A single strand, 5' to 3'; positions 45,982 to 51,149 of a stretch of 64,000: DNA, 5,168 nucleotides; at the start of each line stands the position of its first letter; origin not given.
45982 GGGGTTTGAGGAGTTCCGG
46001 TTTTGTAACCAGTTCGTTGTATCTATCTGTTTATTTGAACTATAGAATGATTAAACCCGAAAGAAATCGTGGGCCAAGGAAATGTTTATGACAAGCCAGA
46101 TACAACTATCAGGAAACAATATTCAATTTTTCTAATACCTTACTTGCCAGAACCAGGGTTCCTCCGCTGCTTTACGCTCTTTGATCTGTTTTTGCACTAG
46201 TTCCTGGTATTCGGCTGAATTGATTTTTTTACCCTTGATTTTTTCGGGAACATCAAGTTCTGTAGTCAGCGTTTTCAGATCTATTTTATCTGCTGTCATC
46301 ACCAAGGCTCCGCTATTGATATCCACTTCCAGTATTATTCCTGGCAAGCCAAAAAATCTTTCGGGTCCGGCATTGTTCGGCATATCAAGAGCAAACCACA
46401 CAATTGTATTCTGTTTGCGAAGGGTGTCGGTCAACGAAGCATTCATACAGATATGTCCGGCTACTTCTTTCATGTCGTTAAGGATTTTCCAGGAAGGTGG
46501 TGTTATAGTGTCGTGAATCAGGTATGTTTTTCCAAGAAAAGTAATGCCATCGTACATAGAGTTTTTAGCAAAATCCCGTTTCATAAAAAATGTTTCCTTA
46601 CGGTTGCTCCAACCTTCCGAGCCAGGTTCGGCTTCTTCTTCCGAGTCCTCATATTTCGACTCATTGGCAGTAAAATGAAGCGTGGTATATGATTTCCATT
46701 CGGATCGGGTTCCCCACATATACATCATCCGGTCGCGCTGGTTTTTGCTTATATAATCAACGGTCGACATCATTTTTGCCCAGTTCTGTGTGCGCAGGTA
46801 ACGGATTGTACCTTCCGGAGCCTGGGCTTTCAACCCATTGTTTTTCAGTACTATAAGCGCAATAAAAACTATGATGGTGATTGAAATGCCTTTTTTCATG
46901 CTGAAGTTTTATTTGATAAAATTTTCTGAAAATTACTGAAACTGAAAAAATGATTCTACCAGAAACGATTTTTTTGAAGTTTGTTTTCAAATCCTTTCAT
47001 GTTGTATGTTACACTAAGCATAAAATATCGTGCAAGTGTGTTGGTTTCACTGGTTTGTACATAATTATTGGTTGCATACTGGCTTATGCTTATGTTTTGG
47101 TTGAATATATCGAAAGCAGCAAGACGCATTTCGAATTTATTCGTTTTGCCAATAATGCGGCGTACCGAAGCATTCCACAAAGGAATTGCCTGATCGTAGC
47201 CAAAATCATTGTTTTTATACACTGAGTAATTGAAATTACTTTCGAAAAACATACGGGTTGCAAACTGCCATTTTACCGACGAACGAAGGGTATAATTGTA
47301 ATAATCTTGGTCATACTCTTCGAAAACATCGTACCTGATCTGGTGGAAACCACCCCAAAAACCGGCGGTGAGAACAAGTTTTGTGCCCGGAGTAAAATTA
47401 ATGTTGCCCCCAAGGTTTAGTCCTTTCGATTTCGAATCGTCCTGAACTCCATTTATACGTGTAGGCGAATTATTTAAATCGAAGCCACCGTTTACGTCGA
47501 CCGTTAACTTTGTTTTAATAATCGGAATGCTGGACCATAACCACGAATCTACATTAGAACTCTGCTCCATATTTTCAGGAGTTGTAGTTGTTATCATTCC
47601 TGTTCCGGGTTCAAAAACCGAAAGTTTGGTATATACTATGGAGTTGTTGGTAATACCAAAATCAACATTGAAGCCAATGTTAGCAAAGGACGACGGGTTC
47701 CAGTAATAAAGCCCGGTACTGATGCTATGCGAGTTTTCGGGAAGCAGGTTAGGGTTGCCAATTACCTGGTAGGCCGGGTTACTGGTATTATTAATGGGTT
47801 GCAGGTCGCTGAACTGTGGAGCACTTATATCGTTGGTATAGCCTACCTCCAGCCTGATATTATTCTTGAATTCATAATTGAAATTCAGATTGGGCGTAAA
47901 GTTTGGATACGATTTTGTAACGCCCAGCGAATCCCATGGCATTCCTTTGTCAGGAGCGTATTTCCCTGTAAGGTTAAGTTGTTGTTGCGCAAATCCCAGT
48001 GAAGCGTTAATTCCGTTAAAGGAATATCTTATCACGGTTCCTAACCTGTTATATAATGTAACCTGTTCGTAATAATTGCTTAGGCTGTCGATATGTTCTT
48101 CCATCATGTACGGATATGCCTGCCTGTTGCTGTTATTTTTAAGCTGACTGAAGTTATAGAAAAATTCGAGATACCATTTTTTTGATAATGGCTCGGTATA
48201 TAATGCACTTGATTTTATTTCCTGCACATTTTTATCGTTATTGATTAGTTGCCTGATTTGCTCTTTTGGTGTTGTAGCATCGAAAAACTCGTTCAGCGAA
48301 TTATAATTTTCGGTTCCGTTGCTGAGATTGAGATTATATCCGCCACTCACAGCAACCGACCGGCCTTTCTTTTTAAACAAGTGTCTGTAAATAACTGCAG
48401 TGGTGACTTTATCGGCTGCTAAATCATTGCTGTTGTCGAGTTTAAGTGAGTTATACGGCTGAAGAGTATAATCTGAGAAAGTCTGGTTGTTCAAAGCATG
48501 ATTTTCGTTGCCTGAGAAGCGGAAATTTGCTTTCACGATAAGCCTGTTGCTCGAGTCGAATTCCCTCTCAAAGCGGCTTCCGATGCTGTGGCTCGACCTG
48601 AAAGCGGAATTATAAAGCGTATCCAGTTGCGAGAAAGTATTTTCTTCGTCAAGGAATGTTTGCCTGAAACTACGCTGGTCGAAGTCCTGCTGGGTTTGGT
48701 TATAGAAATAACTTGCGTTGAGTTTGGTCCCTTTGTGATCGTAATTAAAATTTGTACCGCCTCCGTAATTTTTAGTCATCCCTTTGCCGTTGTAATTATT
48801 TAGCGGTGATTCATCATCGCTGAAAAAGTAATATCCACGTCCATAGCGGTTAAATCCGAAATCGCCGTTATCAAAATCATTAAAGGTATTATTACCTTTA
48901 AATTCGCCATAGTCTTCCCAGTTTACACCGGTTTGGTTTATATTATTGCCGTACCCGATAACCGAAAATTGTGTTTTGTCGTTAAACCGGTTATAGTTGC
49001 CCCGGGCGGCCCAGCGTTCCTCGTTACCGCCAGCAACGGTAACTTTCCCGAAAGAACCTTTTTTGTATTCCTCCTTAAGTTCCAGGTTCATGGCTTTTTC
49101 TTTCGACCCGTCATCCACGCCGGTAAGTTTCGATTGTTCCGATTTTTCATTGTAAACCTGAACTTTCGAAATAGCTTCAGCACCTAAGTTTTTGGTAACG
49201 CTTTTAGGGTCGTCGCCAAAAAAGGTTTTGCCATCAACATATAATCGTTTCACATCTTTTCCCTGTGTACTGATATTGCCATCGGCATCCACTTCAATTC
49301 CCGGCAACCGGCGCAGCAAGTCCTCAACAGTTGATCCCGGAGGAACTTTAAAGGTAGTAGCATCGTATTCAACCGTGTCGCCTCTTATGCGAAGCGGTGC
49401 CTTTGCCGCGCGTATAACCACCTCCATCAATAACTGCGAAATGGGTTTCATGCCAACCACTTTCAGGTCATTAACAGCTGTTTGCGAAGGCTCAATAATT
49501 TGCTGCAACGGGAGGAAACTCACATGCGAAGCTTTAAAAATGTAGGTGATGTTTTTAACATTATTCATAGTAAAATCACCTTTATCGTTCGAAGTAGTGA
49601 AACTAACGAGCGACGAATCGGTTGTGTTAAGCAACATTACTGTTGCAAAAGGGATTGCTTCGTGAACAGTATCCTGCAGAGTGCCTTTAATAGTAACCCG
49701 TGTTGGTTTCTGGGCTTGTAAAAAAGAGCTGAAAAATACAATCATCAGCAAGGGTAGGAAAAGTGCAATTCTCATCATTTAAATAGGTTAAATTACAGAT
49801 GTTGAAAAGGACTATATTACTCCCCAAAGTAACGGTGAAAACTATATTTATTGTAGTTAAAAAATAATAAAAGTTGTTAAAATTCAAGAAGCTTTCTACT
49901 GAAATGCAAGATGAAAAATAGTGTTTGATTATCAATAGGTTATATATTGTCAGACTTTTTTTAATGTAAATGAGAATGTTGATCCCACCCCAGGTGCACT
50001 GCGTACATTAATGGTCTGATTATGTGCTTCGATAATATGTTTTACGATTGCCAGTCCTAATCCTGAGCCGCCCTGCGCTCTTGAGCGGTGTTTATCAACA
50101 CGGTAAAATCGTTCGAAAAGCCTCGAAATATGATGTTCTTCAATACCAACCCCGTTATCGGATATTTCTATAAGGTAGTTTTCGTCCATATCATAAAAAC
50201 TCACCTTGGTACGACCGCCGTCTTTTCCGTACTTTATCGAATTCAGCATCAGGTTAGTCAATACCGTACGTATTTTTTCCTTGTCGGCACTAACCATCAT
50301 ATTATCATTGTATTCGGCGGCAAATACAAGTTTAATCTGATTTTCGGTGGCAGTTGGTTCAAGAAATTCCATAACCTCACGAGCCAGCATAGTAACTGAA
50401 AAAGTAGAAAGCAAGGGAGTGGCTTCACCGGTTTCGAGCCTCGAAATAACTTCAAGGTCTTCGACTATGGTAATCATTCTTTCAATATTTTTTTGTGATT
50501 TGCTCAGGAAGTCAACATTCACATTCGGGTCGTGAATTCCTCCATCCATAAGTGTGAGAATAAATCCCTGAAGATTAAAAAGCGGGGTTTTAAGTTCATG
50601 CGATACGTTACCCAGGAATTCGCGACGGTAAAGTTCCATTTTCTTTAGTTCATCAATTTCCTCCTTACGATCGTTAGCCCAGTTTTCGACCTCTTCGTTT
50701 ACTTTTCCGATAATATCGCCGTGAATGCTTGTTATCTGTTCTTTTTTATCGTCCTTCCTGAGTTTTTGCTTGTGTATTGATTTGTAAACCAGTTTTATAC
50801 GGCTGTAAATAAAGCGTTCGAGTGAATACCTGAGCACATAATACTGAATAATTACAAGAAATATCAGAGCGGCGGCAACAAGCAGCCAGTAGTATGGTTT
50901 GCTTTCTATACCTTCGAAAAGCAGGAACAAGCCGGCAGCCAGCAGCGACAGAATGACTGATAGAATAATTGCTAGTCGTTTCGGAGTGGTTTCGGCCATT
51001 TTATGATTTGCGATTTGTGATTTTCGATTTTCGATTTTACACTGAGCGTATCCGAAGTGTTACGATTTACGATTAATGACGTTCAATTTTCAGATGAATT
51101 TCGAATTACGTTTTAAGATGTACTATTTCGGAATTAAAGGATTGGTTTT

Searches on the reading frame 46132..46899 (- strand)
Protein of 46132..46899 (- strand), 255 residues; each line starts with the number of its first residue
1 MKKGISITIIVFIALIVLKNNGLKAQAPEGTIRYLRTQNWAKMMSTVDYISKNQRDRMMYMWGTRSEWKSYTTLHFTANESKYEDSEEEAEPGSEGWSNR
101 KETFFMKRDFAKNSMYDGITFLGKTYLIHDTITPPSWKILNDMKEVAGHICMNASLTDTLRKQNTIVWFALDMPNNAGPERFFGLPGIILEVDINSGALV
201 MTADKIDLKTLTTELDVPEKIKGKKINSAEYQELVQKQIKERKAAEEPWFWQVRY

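Call 57: search_protein_families(library=pfam, proteins=[window:46132-46899:-], max_evalue=0.00001)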
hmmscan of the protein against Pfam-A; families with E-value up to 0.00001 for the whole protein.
window:46132-46899:- (255 aa): 1 family
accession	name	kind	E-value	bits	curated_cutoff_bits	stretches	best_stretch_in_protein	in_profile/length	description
PF09697.16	Porph_ging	-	2.3e-08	34.9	25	1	162-191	52-81/81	Protein of unknown function (Porph_ging)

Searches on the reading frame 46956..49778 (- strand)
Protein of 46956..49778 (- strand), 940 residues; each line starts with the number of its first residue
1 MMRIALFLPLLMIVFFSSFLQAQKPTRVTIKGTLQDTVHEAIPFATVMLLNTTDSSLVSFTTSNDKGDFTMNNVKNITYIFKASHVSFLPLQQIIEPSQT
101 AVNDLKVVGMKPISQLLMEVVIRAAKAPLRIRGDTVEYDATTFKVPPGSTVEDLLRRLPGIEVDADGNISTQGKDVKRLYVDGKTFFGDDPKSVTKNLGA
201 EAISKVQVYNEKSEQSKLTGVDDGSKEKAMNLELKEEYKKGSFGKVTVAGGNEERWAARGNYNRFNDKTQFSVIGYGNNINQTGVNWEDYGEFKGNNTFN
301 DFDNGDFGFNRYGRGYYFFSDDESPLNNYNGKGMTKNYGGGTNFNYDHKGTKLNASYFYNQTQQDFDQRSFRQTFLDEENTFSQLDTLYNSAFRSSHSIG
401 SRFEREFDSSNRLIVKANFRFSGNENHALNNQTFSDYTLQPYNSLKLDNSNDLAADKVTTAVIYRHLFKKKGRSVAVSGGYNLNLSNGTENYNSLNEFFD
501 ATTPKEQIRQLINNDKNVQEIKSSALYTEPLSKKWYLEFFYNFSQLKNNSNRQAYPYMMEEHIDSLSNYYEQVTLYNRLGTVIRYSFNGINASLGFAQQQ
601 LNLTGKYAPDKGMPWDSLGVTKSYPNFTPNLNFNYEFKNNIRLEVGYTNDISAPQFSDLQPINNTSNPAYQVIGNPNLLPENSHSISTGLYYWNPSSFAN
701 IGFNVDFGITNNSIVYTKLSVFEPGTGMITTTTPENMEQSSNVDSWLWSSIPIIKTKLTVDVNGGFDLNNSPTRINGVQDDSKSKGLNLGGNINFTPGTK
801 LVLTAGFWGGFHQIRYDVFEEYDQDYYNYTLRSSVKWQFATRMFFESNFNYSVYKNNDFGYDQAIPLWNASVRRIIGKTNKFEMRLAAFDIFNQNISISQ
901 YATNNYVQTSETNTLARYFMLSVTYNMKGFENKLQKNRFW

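Call 57: search_protein_families(library=pfam, proteins=[window:46956-49778:-], max_evalue=0.00001)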
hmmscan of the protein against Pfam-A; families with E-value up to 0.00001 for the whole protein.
window:46956-49778:- (940 aa): 3 families
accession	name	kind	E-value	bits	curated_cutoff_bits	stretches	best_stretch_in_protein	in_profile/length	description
PF14905.12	OMP_b-brl_3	-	5.2e-32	111.8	27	2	466-808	1-333/408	Outer membrane protein beta-barrel family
PF13620.12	CarboxypepD_reg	-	5.7e-09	36.6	32.3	1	29-102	1-76/82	Carboxypeptidase regulatory-like domain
PF13715.12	CarbopepD_reg_2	-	1.4e-06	28.7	32.2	1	30-122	1-88/88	CarboxypepD_reg-like domain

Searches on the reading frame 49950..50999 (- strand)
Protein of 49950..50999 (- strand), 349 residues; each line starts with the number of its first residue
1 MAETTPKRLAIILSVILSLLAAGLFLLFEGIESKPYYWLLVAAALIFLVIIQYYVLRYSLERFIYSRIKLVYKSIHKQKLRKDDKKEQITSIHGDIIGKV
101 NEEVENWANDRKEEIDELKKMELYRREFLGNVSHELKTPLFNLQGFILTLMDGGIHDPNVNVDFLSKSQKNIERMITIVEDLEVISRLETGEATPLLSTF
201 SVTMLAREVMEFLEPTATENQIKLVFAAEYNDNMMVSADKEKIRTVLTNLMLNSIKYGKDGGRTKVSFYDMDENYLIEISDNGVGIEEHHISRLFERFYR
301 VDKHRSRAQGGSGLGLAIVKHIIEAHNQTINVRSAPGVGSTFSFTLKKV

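Call 57: search_protein_families(library=pfam, proteins=[window:49950-50999:-], max_evalue=0.00001)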
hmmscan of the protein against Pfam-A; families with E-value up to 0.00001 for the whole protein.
window:49950-50999:- (349 aa): 2 families
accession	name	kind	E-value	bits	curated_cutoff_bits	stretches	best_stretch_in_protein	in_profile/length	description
PF02518.31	HATPase_c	-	1.7e-28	99.7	26.4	1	239-348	2-109/111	Histidine kinase-, DNA gyrase B-, and HSP90-like ATPase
PF00512.31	HisKA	-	1.3e-12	48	26.9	1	125-191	2-66/66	His Kinase A (phospho-acceptor) domain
